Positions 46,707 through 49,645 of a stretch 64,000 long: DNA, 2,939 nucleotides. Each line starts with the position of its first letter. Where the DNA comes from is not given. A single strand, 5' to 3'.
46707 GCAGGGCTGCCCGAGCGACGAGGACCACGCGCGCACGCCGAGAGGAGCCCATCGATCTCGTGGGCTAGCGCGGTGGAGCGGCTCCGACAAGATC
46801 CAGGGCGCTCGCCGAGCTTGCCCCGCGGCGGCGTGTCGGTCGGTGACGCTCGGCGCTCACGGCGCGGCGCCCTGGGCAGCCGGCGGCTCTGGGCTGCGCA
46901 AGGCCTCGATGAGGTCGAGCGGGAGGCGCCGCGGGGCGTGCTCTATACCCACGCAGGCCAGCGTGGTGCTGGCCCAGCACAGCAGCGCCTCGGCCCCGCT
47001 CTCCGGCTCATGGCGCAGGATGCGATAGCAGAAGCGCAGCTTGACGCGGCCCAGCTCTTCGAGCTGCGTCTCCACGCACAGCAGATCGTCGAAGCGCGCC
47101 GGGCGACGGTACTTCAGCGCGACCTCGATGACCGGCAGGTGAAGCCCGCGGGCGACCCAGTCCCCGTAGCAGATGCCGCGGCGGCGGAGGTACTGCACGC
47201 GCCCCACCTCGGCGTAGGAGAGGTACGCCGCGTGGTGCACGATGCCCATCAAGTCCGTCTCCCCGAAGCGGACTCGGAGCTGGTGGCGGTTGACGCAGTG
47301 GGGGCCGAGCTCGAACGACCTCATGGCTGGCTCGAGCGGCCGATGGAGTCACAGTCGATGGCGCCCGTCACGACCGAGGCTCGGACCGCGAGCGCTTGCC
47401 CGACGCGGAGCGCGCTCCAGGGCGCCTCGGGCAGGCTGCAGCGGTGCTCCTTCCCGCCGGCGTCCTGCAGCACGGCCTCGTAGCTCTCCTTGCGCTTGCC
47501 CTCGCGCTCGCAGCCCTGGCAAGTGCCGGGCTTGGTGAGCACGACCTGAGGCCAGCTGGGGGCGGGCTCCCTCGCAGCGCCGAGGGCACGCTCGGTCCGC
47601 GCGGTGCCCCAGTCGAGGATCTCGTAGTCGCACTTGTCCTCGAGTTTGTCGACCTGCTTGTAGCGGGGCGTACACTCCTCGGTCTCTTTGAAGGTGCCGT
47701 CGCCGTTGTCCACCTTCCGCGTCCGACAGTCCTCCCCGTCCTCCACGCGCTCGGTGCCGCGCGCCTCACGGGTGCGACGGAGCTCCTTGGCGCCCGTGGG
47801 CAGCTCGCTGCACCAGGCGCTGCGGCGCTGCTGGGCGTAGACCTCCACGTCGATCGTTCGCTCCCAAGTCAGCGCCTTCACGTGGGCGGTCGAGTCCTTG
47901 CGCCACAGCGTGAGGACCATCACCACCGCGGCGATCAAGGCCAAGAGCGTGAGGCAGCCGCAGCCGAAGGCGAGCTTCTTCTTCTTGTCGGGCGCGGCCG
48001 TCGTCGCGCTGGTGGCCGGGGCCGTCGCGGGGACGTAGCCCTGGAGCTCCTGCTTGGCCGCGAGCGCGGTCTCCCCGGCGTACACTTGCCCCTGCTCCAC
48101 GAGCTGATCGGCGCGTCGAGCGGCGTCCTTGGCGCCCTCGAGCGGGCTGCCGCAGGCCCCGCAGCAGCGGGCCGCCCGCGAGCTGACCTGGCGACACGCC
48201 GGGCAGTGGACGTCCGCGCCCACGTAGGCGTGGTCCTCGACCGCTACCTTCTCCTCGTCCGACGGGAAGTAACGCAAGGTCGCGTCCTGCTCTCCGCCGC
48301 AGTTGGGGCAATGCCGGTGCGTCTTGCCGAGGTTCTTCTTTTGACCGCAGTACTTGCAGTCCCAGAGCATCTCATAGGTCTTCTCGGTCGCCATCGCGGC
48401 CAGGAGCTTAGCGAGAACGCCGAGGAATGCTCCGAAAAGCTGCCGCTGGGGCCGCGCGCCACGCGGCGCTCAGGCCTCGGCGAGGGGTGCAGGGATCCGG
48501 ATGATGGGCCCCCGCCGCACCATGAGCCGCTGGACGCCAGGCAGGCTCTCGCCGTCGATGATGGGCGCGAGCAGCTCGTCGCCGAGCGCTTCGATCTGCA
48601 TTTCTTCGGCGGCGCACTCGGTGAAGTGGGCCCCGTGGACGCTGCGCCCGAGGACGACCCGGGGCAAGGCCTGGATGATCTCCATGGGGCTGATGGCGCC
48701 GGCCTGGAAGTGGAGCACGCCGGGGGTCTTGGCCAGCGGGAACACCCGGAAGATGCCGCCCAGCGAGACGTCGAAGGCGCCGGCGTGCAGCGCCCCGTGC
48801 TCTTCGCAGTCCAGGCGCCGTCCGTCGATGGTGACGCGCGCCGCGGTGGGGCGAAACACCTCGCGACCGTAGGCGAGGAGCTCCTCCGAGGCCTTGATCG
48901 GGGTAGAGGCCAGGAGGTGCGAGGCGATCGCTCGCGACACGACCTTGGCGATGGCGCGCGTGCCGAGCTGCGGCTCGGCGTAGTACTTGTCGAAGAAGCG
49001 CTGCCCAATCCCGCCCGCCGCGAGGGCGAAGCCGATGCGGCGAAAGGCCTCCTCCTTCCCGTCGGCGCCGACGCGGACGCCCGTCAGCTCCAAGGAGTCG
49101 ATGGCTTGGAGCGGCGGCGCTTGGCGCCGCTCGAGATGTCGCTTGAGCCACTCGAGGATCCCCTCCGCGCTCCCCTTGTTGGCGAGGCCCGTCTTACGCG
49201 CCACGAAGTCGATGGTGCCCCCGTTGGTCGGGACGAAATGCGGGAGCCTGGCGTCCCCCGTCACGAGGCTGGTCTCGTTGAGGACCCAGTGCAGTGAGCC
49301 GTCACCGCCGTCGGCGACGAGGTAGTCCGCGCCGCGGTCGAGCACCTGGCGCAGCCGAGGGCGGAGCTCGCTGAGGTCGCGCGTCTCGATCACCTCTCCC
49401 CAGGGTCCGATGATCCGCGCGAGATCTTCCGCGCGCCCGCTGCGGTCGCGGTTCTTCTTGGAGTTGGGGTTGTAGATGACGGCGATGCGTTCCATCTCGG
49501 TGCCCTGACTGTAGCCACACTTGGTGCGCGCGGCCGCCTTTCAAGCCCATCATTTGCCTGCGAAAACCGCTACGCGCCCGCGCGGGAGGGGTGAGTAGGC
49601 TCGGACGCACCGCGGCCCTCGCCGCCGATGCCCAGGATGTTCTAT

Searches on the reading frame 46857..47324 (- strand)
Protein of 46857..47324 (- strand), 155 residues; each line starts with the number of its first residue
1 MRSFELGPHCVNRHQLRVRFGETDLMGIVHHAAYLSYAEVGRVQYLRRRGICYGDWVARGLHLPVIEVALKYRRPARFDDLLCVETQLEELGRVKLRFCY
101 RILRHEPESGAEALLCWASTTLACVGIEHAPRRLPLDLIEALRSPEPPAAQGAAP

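Call 59: search_protein_families(library=pfam, proteins=[window:46857-47324:-], max_evalue=0.0001)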
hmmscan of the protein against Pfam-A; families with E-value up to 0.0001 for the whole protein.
window:46857-47324:- (155 aa): 2 families
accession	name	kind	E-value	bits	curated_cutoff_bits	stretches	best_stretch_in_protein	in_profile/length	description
PF13279.12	4HBT_2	-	3.1e-14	53.9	25.5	1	18-129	1-108/122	Thioesterase-like superfamily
PF03061.28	4HBT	-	3.4e-14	53.3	20.6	1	26-108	1-76/79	Thioesterase superfamily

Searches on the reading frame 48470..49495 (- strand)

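Call 34: search_protein_families(library=pfam, proteins=[window:48470-49495:-], max_evalue=0.0001)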
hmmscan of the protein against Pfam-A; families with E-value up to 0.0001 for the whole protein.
window:48470-49495:- (341 aa): 2 families
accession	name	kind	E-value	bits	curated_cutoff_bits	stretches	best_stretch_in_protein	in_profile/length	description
PF00781.29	DAGK_cat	-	2.7e-07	30.6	23.6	1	4-117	2-112/125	Diacylglycerol kinase catalytic domain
PF19279.4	YegS_C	-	4.1e-05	23.8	27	0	213-320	37-142/158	YegS C-terminal NAD kinase beta sandwich-like domain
